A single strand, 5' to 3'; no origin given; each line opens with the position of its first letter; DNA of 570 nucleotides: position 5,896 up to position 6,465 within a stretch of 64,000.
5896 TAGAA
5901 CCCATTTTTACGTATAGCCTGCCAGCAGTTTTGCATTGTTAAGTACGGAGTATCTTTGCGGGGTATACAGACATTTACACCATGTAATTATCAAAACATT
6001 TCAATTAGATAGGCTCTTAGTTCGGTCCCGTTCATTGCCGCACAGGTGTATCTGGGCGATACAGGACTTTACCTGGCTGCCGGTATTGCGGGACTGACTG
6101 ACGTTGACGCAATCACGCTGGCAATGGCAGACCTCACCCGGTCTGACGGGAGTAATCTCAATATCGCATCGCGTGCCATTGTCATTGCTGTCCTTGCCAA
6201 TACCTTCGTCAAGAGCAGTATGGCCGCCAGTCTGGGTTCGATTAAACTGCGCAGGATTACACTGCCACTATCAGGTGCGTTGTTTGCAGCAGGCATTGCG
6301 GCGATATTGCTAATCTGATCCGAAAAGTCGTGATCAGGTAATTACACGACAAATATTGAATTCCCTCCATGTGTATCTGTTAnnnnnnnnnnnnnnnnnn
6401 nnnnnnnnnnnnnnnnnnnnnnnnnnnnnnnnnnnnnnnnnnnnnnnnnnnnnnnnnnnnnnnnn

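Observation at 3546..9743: Divergent pair of paralogous TonB-dependent receptors bracketing a 4,5-dihydroxyphthalate-decarboxylase-family gene and a DUF4010 gene fragment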

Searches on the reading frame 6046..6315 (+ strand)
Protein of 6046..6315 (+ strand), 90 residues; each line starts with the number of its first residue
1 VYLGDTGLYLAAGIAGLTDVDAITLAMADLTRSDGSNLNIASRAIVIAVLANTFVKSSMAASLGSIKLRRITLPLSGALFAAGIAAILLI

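Call 4: search_protein_families(library=pfam, proteins=[window:6046-6315:+], max_evalue=0.01)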
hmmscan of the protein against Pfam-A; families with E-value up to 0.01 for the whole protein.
window:6046-6315:+ (90 aa): 1 family
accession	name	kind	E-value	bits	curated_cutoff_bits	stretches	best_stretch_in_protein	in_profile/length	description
PF13194.11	DUF4010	-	4e-16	59.8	30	1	2-64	148-210/210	Domain of unknown function (DUF4010)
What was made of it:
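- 6013..6318 (+): 3' relic of the mgtC/DUF4010 gene: a pseudogene tail. The listed 90-aa ORF 6046-6318 is an ORF-finder artefact of this tail. Firm homology starts at about 6034. PF13194 positions 148-210 of 210 only (call 4).
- Checked: 6046-6318 matches only positions 148-210 of the 210-position PF13194 model (call 4).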

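Call 5: search_protein_families(library=ncbifam, proteins=[window:6046-6315:+], max_evalue=0.01)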
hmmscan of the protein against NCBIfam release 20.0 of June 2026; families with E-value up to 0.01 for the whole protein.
window:6046-6315:+ (90 aa): 0 families
